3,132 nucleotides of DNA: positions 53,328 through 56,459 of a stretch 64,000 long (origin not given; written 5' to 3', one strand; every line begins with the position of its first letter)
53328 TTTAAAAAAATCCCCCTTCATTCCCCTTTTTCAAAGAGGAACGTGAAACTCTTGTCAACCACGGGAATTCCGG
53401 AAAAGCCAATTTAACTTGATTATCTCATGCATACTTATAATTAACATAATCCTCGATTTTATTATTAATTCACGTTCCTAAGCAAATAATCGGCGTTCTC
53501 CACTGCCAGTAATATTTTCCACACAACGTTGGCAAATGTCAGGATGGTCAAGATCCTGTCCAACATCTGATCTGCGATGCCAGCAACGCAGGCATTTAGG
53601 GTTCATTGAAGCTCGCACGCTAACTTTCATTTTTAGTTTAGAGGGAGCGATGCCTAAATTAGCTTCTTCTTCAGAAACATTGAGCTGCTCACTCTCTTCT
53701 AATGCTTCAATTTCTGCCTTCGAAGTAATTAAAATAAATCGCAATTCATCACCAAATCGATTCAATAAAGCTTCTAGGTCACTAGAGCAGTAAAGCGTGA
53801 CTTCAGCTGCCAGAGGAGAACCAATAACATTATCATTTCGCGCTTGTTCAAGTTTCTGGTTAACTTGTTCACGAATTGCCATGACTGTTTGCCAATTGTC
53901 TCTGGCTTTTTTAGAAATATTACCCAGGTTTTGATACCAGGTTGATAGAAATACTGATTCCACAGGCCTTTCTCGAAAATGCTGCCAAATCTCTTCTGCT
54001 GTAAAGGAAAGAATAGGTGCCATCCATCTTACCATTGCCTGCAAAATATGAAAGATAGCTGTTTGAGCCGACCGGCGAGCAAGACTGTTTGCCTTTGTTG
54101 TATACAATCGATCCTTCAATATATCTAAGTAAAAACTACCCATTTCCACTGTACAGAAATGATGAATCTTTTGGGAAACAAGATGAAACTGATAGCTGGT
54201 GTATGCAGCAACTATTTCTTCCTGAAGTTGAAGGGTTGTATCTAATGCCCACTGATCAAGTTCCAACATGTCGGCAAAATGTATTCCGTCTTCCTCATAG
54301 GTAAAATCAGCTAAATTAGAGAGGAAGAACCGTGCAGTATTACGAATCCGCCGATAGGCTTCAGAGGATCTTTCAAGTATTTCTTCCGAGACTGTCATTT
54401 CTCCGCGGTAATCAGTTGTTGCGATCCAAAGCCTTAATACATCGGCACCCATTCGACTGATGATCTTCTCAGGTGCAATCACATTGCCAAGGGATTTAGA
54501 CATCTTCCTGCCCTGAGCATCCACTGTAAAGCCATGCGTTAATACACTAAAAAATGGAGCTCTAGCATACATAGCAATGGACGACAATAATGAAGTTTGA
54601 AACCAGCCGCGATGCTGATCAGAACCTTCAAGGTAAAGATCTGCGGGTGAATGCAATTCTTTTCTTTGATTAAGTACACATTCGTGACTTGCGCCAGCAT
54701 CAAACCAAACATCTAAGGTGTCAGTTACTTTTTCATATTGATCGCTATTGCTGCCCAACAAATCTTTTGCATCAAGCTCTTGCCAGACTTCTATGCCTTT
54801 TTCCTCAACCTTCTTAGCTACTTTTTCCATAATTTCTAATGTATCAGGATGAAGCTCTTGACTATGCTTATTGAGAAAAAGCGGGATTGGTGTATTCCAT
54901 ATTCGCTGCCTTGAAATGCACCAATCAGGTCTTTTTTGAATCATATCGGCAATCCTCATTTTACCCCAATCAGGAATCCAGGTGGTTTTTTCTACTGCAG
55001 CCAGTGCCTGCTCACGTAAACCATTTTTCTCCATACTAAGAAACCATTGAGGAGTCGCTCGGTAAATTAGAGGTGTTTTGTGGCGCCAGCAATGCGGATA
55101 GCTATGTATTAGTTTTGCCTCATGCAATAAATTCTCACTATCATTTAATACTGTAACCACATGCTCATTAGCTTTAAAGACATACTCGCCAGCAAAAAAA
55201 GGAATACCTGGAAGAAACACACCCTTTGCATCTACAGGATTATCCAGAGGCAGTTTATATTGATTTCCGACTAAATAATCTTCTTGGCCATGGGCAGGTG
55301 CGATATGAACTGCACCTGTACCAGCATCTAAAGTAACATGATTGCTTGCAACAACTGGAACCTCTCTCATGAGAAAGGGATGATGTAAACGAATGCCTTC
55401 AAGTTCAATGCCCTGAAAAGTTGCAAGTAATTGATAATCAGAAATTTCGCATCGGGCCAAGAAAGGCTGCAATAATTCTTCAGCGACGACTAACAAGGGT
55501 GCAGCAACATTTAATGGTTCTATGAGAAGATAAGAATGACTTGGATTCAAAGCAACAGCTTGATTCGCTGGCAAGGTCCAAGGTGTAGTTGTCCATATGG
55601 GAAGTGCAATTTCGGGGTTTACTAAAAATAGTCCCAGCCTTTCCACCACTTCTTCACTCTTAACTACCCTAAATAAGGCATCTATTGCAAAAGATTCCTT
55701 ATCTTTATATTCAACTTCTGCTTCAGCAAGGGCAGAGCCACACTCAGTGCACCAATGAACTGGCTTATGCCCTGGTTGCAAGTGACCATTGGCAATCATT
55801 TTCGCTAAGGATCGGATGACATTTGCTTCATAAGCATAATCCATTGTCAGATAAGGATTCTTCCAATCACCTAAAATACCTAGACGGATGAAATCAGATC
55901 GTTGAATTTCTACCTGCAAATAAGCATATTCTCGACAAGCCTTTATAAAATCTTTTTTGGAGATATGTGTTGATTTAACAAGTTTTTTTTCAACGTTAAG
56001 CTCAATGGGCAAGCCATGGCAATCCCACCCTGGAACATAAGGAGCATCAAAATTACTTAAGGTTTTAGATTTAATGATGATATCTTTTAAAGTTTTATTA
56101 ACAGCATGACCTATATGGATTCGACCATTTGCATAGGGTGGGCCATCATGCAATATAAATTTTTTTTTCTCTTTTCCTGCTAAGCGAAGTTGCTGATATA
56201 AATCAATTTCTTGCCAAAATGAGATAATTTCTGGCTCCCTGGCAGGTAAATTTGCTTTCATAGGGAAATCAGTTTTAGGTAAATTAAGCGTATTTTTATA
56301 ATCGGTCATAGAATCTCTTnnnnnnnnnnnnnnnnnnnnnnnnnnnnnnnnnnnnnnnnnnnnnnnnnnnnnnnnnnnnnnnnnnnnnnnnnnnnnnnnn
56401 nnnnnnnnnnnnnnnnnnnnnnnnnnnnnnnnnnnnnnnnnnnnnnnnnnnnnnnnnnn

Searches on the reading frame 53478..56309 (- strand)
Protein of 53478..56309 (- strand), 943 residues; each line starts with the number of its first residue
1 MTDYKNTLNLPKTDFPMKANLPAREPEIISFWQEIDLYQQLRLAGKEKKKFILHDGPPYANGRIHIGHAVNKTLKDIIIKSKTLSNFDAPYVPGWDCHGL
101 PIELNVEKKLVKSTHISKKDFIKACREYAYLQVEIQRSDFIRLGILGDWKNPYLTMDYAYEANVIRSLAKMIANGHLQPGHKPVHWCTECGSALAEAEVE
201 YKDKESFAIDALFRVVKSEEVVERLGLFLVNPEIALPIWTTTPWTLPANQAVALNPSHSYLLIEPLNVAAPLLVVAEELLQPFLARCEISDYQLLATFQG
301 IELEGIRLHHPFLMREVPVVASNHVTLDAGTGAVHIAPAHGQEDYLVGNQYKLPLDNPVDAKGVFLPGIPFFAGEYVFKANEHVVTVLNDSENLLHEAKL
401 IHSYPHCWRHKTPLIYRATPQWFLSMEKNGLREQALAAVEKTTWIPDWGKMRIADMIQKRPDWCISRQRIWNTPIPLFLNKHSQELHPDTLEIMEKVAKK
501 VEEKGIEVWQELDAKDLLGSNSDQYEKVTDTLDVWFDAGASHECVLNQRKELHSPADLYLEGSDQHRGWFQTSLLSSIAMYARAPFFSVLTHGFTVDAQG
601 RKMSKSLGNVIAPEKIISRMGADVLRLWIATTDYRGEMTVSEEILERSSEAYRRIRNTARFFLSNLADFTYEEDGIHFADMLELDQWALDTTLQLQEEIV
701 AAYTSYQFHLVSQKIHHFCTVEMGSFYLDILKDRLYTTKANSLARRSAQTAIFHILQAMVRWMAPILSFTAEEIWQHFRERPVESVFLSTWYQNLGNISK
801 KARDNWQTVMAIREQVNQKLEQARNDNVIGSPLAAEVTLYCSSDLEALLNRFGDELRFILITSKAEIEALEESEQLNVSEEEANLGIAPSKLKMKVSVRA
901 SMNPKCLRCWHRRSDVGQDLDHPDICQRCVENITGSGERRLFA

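Call 53: search_protein_families(library=ncbifam, proteins=[window:53478-56309:-], max_evalue=0.00001)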
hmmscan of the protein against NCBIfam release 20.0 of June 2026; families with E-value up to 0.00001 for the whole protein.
window:53478-56309:- (943 aa): 16 families
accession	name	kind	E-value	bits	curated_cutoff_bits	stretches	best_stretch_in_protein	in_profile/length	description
NF040702.1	ileS_w_GNAT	exception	0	1201.7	1999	2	273-943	448-1100/1100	isoleucine--tRNA ligase, N-acetyltransferase domain-containing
TIGR00392.1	ileS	equivalog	2.5e-277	922.5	621.4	1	15-839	2-859/861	isoleucine--tRNA ligase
TIGR00422.1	valS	equivalog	1.9e-125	419.9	612.1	2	303-818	240-739/863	valine--tRNA ligase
NF009687.0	PRK13208.1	equivalog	1.5e-124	417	738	2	303-868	239-789/801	valine--tRNA ligase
NF004349.1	PRK05729.1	equivalog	4.3e-110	369.3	704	2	303-887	234-792/860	valine--tRNA ligase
NF000257.1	MupA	exception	5.8e-97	325.6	1900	1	25-837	9-816/1024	mupirocin-resistant isoleucine--tRNA ligase MupA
NF000258.1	MupB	exception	1.2e-93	314.7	1900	1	24-815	8-798/1033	mupirocin-resistant isoleucine--tRNA ligase MupB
NF011492.0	PRK14900.1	equivalog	2.9e-77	260.5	1783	2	302-817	248-750/1044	valine--tRNA ligase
NF000540.1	alt_ValS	exception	1.7e-60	204.9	900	3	372-826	337-786/827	valine--tRNA ligase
NF008957.0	PRK12300.1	subfamily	1.7e-47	162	677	2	32-348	17-325/946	leucine--tRNA ligase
TIGR00395.1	leuS_arch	equivalog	3e-39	134.8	648.5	2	43-347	19-318/938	leucine--tRNA ligase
TIGR00396.1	leuS_bact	equivalog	2.6e-34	118.5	548.4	3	235-537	239-493/843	leucine--tRNA ligase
TIGR00398.1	metG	equivalog_domain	2e-23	82.9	336.35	2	588-779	314-502/530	methionine--tRNA ligase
NF001100.0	PRK00133.1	equivalog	4.1e-16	58.7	587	1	48-133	4-89/676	methionine--tRNA ligase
NF008900.0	PRK12267.1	equivalog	5.5e-16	58.2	598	2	588-630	286-327/648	methionine--tRNA ligase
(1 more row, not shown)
